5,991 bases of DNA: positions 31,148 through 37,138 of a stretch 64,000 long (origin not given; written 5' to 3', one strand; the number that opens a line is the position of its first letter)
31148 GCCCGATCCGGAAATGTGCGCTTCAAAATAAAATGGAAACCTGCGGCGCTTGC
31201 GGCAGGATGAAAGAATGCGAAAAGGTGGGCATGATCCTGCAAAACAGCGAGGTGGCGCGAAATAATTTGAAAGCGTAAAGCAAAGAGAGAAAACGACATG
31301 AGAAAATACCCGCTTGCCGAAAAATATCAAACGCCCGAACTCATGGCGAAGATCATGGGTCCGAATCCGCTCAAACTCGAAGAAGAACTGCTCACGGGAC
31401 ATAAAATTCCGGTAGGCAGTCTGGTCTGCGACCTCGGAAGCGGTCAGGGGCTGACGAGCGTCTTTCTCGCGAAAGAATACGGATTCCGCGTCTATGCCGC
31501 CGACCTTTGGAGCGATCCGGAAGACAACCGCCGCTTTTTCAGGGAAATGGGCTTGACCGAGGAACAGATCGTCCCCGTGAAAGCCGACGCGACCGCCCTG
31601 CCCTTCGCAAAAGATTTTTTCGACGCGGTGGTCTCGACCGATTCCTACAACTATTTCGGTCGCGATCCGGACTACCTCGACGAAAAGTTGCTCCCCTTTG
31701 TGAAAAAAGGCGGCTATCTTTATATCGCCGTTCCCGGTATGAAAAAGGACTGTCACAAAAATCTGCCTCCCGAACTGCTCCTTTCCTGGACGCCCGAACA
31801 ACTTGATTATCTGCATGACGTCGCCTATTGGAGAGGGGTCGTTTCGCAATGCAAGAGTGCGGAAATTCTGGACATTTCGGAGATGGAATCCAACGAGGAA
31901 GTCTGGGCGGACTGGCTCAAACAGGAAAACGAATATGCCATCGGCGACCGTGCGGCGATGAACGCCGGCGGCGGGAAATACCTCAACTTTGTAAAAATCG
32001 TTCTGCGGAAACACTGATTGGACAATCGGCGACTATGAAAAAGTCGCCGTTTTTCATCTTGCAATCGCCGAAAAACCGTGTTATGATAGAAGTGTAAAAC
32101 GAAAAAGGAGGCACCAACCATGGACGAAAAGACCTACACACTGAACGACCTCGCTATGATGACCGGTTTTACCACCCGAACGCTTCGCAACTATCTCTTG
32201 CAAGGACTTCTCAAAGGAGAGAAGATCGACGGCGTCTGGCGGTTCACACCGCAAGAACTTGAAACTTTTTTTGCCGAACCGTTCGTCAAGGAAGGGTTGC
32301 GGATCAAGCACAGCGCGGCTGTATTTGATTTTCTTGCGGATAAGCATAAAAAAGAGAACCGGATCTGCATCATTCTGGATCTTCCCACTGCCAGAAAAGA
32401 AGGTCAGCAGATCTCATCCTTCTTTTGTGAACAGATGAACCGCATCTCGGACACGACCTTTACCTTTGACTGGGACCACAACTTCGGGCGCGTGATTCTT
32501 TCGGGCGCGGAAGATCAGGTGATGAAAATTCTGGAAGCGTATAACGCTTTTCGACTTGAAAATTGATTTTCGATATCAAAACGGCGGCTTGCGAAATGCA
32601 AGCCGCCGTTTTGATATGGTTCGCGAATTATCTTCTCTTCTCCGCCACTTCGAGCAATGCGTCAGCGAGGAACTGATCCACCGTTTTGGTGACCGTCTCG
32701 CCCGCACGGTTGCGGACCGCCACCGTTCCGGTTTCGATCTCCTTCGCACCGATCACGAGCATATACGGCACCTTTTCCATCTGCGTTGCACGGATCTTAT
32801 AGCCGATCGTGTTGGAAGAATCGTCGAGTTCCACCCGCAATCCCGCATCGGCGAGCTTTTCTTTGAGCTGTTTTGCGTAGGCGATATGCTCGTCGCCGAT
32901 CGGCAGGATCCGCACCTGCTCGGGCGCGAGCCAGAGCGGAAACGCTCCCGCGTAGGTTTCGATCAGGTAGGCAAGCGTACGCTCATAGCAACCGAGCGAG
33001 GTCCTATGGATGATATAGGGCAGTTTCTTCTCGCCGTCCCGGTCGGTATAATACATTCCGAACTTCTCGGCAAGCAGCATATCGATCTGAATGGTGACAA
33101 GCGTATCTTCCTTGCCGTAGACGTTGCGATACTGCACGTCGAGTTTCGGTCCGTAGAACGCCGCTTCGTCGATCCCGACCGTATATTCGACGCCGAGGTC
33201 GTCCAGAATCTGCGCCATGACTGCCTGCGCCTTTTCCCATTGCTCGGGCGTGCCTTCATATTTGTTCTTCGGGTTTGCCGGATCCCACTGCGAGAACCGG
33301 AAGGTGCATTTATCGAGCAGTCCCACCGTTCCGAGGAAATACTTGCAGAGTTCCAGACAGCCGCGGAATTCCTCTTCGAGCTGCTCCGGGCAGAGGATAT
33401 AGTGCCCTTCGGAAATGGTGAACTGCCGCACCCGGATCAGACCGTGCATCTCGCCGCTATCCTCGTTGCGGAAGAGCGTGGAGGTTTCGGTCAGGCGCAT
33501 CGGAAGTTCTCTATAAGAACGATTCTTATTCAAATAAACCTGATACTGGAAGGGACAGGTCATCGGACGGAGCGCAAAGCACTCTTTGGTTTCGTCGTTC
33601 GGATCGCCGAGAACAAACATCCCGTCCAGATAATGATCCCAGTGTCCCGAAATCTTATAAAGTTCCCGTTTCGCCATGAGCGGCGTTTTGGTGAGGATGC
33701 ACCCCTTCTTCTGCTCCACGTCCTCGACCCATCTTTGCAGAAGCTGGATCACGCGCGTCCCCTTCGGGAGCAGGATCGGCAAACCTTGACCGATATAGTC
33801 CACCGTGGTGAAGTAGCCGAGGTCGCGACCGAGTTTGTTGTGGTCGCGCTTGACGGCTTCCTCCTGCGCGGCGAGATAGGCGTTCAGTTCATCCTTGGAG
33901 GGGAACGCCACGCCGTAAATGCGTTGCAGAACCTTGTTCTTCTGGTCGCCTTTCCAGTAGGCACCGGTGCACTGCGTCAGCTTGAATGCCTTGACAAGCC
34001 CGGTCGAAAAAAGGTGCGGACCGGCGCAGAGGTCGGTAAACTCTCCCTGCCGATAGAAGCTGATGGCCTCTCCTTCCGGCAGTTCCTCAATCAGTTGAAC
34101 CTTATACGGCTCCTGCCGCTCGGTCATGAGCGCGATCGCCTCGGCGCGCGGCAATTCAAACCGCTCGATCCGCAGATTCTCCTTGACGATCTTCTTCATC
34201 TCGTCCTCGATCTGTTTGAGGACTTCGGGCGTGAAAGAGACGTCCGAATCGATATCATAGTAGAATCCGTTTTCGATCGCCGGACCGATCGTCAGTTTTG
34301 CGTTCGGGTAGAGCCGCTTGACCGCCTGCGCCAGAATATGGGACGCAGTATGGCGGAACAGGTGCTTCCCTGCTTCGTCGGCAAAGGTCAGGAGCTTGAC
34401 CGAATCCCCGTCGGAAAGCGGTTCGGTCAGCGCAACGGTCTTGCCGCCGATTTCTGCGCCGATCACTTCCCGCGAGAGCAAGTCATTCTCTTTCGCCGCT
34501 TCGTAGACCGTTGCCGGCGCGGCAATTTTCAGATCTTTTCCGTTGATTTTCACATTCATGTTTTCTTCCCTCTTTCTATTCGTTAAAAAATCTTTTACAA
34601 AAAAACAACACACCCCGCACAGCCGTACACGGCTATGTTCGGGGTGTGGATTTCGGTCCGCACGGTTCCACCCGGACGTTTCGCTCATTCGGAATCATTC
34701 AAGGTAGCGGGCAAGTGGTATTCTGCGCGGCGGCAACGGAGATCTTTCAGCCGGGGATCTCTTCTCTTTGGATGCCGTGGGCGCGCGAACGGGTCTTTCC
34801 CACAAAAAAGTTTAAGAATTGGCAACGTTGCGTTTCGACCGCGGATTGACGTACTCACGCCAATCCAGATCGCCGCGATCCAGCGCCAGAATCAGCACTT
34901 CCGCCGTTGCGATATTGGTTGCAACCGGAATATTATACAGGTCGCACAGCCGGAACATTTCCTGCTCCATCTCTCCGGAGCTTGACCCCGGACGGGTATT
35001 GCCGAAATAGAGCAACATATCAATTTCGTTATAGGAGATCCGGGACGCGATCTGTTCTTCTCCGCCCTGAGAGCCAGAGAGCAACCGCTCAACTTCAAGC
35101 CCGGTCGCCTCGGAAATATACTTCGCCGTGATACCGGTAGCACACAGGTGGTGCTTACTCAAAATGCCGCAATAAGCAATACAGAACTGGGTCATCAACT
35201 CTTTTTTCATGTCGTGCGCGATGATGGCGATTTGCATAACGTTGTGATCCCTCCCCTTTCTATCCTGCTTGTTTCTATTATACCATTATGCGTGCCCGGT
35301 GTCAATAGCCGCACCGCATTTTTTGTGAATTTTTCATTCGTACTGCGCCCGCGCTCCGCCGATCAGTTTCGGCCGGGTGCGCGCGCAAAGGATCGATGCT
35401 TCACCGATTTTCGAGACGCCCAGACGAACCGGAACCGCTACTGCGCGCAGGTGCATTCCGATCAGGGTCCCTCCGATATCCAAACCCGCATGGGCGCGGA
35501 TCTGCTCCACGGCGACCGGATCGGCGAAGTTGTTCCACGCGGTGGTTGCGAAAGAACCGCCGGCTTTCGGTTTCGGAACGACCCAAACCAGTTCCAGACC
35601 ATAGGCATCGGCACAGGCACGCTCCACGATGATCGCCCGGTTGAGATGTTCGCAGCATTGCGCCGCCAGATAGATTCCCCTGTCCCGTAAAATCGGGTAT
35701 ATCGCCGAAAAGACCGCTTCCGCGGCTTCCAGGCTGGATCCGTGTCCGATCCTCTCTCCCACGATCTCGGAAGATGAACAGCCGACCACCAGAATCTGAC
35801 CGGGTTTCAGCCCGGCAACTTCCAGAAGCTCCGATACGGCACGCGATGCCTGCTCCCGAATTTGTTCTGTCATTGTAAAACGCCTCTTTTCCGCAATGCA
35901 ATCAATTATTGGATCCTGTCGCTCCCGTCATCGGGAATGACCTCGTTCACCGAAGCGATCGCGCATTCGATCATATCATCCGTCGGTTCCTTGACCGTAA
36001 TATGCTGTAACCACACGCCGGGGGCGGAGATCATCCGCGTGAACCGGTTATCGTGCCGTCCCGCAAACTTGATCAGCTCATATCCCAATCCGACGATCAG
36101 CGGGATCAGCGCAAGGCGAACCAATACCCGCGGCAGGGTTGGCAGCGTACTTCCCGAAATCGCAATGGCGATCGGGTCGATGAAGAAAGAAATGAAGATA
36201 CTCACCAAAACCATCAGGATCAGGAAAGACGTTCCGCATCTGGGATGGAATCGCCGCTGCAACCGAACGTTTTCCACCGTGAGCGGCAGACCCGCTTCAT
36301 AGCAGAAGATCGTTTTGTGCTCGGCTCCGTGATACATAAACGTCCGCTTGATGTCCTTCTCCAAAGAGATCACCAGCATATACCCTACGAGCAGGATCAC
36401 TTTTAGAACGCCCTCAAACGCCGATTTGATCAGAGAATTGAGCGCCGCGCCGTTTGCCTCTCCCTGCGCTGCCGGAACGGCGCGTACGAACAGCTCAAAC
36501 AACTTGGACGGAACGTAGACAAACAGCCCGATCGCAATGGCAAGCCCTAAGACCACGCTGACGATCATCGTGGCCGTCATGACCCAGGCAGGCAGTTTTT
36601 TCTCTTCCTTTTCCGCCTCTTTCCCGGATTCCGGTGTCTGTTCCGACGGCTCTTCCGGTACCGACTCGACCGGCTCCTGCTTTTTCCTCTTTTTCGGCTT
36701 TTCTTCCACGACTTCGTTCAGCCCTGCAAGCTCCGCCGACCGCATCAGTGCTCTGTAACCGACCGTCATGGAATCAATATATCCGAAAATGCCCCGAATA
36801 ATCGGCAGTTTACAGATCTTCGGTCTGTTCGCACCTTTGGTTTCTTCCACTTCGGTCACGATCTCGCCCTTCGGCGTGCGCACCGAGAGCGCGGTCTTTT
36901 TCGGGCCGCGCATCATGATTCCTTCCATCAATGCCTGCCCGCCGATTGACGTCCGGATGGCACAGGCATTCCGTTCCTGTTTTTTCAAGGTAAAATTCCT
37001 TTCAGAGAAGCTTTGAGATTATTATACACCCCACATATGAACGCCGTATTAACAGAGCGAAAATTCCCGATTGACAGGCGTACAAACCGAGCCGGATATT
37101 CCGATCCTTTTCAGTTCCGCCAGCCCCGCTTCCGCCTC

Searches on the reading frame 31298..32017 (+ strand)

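Call 24: search_protein_families(library=pfam, proteins=[window:31298-32017:+], max_evalue=0.00001)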
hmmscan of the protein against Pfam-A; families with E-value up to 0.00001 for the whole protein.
window:31298-32017:+ (239 aa): 3 families
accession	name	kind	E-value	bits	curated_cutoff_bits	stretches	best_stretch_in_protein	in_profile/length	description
PF08241.18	Methyltransf_11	-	6.6e-10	39.9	21.2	1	45-143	2-95/95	Methyltransferase domain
PF13649.12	Methyltransf_25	-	8.2e-09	36.5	27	1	43-138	1-96/97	Methyltransferase domain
PF13489.12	Methyltransf_23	-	2.9e-06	27.5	27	1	36-152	19-123/164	Methyltransferase domain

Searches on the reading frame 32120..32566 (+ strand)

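Call 24: search_protein_families(library=pfam, proteins=[window:32120-32566:+], max_evalue=0.00001)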
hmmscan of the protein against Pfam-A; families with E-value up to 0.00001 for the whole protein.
window:32120-32566:+ (148 aa): 1 family
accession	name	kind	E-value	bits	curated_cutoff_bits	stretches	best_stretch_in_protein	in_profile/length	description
PF12728.13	HTH_17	-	8.8e-06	26.3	27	0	6-53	2-49/51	Helix-turn-helix domain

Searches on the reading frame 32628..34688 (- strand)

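Call 24: search_protein_families(library=pfam, proteins=[window:32628-34688:-], max_evalue=0.00001)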
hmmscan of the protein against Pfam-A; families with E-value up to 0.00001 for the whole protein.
window:32628-34688:- (686 aa): 3 families
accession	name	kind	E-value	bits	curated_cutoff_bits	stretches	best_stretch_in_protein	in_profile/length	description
PF00587.30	tRNA-synt_2b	-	1.1e-34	120.5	29.3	1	365-579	5-179/179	tRNA synthetase class II core domain (G, H, P, S and T)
PF03129.25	HGTP_anticodon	-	3.6e-24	85.2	21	1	591-673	1-87/94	Anticodon binding domain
PF07973.19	tRNA_SAD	-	1.8e-15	57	24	1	209-258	1-44/44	Threonyl and Alanyl tRNA synthetase second additional domain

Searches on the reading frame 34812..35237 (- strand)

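Call 24: search_protein_families(library=pfam, proteins=[window:34812-35237:-], max_evalue=0.00001)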
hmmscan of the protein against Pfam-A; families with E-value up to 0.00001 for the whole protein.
window:34812-35237:- (141 aa): 1 family
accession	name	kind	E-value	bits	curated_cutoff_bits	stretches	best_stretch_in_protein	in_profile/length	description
PF02142.27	MGS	-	5.1e-08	33.4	24.1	1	28-107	13-94/94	MGS-like domain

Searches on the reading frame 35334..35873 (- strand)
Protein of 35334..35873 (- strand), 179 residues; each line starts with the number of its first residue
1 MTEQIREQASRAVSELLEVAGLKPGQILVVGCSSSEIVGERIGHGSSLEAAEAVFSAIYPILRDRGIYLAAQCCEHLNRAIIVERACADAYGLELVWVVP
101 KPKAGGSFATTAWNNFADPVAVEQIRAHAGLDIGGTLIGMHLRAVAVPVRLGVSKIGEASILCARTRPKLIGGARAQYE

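Call 24: search_protein_families(library=pfam, proteins=[window:35334-35873:-], max_evalue=0.00001)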
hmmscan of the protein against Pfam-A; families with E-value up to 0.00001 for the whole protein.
window:35334-35873:- (179 aa): 1 family
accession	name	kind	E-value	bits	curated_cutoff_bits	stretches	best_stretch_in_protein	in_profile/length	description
PF04260.17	DUF436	-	1.6e-77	259.4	25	1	9-178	2-171/171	Protein of unknown function (DUF436)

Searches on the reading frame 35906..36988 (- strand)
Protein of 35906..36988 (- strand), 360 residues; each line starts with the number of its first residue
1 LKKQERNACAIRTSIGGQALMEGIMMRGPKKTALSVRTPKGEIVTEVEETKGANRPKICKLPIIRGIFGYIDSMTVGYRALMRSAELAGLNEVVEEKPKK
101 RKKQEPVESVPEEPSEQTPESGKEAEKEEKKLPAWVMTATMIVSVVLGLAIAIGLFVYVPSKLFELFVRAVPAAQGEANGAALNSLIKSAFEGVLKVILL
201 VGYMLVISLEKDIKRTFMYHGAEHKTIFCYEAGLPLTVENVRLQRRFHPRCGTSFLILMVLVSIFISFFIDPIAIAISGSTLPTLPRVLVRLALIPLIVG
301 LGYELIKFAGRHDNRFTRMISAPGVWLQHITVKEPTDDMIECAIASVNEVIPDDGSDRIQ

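Call 24: search_protein_families(library=pfam, proteins=[window:35906-36988:-], max_evalue=0.00001)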
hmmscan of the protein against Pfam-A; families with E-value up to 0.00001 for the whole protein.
window:35906-36988:- (360 aa): 1 family
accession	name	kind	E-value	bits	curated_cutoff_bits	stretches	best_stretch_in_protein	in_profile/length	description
PF07136.16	DUF1385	-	5e-82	275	22.1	1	61-352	1-226/227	Protein of unknown function (DUF1385)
